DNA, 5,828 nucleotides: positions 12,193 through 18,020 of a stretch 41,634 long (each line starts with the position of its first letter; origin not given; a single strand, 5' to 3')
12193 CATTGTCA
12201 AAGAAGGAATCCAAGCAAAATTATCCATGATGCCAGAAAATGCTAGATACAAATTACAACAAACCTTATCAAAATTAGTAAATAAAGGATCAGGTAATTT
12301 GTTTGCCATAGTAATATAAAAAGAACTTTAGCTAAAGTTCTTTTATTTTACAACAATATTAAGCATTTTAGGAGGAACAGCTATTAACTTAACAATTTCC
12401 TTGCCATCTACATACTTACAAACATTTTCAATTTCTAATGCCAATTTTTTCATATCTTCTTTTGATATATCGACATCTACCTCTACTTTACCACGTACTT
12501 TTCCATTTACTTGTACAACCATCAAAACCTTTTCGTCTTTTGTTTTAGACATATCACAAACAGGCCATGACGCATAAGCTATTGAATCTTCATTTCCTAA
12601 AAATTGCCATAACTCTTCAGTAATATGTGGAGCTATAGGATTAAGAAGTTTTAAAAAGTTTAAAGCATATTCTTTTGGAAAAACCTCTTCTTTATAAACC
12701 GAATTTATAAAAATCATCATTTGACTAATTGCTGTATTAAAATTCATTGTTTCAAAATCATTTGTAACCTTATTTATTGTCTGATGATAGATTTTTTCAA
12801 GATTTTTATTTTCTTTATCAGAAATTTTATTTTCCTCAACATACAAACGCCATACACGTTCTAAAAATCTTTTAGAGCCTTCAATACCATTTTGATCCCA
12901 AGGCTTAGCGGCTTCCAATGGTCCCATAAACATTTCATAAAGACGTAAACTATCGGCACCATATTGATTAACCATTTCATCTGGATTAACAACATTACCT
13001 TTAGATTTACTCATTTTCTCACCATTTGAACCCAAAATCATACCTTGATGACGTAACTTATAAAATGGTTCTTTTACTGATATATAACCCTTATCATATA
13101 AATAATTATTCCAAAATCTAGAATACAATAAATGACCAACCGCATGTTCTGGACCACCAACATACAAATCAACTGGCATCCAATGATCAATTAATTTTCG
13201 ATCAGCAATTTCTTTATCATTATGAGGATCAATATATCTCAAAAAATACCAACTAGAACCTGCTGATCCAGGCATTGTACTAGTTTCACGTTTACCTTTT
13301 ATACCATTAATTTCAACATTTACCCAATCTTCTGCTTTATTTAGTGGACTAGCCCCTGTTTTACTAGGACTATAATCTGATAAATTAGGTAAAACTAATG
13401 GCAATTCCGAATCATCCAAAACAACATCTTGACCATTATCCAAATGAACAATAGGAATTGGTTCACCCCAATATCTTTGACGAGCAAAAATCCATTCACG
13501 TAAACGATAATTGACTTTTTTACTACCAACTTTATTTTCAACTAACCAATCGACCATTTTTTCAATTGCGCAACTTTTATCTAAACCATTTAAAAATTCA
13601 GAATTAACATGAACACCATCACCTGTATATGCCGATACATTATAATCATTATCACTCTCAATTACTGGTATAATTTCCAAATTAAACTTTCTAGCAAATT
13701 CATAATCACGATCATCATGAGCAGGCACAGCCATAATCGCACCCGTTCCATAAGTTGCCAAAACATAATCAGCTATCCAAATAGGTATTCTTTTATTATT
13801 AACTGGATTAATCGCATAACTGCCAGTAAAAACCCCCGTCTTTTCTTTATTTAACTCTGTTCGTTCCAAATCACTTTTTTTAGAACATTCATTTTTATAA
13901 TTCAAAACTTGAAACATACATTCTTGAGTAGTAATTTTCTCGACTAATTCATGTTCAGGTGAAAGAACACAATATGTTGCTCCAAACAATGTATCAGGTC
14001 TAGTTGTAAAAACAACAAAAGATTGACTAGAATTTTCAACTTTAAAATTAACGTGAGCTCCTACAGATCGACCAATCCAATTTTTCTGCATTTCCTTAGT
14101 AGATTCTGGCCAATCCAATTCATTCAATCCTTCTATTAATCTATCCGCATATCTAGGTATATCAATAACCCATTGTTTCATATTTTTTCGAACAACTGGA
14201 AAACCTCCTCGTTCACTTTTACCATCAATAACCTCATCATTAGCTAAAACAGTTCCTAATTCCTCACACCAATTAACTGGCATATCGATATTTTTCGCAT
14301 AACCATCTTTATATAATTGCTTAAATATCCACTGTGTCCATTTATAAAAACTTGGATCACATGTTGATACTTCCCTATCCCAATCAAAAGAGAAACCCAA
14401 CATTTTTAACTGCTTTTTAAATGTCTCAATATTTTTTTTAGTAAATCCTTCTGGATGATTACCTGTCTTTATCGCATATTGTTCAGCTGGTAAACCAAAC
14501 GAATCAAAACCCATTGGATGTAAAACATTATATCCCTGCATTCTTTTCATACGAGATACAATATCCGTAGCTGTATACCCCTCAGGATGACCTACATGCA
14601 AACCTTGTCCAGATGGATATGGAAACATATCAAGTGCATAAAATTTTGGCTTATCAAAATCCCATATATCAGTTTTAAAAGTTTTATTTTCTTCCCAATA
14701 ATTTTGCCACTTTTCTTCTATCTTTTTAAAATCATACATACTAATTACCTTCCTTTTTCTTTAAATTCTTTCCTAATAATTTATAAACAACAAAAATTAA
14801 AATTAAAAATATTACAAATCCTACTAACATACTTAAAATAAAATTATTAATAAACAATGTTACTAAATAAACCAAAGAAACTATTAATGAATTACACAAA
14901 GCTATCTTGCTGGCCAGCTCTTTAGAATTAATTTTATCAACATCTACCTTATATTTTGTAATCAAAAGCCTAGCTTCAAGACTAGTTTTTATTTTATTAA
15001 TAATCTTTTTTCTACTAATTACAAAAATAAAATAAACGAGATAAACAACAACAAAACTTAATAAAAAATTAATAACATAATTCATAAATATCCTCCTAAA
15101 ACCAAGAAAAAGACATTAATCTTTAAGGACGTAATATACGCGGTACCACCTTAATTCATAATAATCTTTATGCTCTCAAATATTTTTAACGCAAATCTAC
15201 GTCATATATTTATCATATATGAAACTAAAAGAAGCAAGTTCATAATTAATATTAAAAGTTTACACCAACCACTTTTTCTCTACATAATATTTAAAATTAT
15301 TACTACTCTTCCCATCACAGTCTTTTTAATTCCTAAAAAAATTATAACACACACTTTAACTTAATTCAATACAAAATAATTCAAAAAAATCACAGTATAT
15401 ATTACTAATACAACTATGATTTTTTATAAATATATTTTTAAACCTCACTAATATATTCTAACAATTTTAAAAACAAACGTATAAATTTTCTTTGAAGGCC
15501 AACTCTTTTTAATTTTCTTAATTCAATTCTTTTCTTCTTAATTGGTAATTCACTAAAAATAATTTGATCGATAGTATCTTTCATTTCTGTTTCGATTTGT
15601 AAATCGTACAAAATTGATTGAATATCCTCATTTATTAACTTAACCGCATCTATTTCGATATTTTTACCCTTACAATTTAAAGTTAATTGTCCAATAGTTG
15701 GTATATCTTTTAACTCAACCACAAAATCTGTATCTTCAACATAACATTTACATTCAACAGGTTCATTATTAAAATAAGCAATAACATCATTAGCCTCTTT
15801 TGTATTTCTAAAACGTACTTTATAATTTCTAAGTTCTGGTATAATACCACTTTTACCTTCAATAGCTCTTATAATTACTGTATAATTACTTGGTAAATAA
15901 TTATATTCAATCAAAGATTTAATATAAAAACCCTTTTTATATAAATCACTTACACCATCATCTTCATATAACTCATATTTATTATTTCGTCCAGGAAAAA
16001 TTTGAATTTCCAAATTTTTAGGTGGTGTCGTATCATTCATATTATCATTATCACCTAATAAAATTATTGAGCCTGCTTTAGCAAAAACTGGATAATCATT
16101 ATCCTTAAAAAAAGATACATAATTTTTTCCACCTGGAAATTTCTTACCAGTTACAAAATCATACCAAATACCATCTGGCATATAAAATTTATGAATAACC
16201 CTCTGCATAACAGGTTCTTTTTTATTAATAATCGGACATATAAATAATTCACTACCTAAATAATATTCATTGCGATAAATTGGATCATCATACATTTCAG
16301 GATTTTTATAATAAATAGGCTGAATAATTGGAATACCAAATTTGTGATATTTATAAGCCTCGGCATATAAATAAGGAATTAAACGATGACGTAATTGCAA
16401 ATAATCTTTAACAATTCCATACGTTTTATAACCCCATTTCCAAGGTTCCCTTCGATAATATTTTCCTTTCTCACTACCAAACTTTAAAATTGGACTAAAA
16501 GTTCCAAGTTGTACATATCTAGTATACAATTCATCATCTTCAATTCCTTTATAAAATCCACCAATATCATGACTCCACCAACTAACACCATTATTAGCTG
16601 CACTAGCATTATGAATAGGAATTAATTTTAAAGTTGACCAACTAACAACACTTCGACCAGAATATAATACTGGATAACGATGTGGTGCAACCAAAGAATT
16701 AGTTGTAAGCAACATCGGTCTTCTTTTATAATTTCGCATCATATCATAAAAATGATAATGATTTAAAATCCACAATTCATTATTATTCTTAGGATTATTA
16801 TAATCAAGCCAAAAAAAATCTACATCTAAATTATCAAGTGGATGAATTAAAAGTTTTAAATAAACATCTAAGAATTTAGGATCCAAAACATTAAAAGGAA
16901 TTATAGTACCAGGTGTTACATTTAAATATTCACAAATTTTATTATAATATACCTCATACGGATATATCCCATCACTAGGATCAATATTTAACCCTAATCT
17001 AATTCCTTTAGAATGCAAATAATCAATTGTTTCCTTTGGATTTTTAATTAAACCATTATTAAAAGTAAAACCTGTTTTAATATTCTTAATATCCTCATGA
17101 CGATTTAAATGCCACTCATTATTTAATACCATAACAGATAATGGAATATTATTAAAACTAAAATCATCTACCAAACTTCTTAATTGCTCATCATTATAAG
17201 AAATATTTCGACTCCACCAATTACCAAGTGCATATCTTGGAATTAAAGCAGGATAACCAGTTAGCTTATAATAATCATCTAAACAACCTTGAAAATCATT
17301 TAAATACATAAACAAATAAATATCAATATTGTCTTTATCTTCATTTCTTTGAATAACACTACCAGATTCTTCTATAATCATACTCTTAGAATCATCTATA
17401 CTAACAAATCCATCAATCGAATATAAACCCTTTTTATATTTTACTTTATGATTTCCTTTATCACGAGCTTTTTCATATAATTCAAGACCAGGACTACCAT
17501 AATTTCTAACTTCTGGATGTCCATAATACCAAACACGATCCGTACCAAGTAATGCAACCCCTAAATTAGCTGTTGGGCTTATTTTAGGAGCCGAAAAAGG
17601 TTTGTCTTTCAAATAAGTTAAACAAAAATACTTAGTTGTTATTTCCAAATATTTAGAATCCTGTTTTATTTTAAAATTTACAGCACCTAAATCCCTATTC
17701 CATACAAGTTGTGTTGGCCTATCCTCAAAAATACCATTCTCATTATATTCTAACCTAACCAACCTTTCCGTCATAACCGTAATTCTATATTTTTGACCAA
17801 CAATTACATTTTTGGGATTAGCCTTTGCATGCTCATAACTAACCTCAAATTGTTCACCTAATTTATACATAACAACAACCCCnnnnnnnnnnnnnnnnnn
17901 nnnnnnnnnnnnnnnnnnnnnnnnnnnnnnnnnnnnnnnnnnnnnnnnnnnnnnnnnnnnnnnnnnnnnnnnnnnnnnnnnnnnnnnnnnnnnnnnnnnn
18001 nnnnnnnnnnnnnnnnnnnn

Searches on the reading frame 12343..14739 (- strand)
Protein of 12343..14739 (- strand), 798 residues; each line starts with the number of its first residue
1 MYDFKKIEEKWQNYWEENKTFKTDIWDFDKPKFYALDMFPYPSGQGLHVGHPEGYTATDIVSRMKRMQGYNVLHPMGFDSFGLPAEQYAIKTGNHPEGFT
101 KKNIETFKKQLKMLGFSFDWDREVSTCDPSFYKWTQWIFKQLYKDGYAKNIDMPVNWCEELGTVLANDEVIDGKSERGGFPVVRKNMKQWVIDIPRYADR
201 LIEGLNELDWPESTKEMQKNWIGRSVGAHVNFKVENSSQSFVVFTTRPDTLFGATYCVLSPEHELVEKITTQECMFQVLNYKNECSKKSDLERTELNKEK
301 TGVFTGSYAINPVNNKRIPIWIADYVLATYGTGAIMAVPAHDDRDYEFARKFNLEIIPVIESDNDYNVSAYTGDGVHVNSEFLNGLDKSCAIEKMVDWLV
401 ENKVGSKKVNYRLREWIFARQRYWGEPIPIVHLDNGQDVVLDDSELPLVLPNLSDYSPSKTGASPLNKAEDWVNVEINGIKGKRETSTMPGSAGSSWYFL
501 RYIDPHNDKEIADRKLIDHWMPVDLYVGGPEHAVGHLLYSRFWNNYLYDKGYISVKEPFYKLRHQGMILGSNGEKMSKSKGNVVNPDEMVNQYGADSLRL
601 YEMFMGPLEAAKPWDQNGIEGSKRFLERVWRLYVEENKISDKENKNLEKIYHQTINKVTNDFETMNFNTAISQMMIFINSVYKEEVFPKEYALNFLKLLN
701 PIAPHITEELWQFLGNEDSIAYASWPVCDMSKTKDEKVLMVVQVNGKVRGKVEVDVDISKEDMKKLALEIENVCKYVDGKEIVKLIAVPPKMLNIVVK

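Call 14: find_related_loci(query=window:12343-14739:-, collection=genome_contigs, flank=2000)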
Query window:12343-14739:- (798 aa) in genome_contigs; peptide patterns used: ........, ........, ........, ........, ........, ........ (x = any residue, [..] = any of these).
600 stretches matched a pattern (row limit reached: there are more); 593 encode a relative of the query (tblastn E <= 1e-3); the best 80 are kept; 80 distinct loci.
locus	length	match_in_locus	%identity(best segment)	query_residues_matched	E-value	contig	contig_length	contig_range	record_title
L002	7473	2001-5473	77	5-798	0e+0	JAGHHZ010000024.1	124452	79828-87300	MAG: Bacilli bacterium isolate MAG.35 k127_994006, whole genome shotgun sequence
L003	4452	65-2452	76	1-798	0e+0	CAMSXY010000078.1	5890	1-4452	MAG TPA_asm: uncultured Bacillales bacterium isolate ERR9465699_bin.50_metawrap_v1.3_MAG genome assembly, contig: NODE.8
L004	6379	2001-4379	74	2-798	0e+0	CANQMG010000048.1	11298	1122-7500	MAG: uncultured Clostridia bacterium isolate Lapin-014__bin75 genome assembly, contig: Lapin-014__NODE_4966_length_11298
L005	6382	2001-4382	74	2-798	0e+0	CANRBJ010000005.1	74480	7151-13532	MAG: uncultured Clostridia bacterium isolate Lapin-028__bin94 genome assembly, contig: Lapin-028__NODE_280_length_74480_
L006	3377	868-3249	75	5-798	0e+0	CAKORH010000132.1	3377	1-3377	MAG: uncultured Bacilli bacterium isolate REFINED_METABAT215_TOP10_CONTIGS_1500_ASSEMBLY_K77_MERGED__Hadza_MoBio_hadza-A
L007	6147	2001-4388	75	1-798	0e+0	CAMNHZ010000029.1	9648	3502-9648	MAG: uncultured Firmicutes bacterium isolate SRR873597_bin.143_metaWRAP_v1.3_MAG genome assembly, contig: NODE.19714_len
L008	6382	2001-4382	74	2-795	0e+0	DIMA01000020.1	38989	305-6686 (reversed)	MAG TPA_asm: Bacillales bacterium UBA5578 UBA5578_contig_404, whole genome shotgun sequence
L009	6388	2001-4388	72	2-798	0e+0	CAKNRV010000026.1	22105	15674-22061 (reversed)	MAG TPA_asm: uncultured Clostridium sp. isolate ERR3414573_bin.26_metaWRAP_v1.1_MAG genome assembly, contig: NODE_3268_l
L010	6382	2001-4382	74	2-798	0e+0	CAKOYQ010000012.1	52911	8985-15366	MAG: uncultured Clostridia bacterium isolate REFINED_METABAT215_TOP10_CONTIGS_1500_ASSEMBLY_K77_MERGED__Hadza_MoBio_hadz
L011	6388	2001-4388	73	2-798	0e+0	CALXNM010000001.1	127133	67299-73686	MAG: uncultured Clostridia bacterium isolate BRZ_MF__bin81 genome assembly, contig: BRZ_MF__NODE_165_length_127133_cov_7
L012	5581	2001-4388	73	2-798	0e+0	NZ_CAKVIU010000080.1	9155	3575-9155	MAG: uncultured Catenibacterium sp. isolate REFINED_METABAT215_TOP10_CONTIGS_1500_ASSEMBLY_K77_MERGED__Hadza_MoBio_hadza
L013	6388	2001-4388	73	2-798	0e+0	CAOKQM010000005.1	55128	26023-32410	MAG TPA_asm: uncultured Clostridium sp. isolate SRR15604636_bin.24_metawrap_v1.3_MAG genome assembly, contig: NODE.720_l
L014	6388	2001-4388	72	2-798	0e+0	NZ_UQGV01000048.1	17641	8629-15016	Uncultured Catenibacterium sp. isolate UMGS269, whole genome shotgun sequence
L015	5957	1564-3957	73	1-798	0e+0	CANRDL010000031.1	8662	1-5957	MAG: uncultured Bacilli bacterium isolate Lapin-026__bin106 genome assembly, contig: Lapin-026__NODE_10522_length_8662_c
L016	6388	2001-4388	73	1-798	0e+0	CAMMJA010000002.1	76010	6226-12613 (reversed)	MAG: uncultured Tenericutes bacterium isolate ERR4836966_bin.3_MetaWRAP_v1.1_MAG genome assembly, contig: NODE_502_lengt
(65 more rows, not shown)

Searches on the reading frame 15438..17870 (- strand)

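Call 24: search_protein_families(library=pfam, proteins=[window:15438-17870:-], max_evalue=1)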
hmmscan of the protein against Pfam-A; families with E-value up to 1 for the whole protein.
window:15438-17870:- (810 aa): 4 families
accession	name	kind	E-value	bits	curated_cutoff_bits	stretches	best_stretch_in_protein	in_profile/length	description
PF01055.32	Glyco_hydro_31_2nd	-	9.3e-50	170.2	23.5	1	207-503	1-327/328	Glycosyl hydrolases family 31 TIM-barrel domain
PF21365.3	Glyco_hydro_31_3rd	-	5.9e-15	55.9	24.4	1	512-603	1-87/87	Glycosyl hydrolase family 31 C-terminal domain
PF17137.9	DUF5110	-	7e-11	42.5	27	1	619-689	1-70/71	Domain of unknown function (DUF5110)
PF02065.24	Melibiase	-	0.016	14.6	27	1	215-299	45-127/347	Melibiase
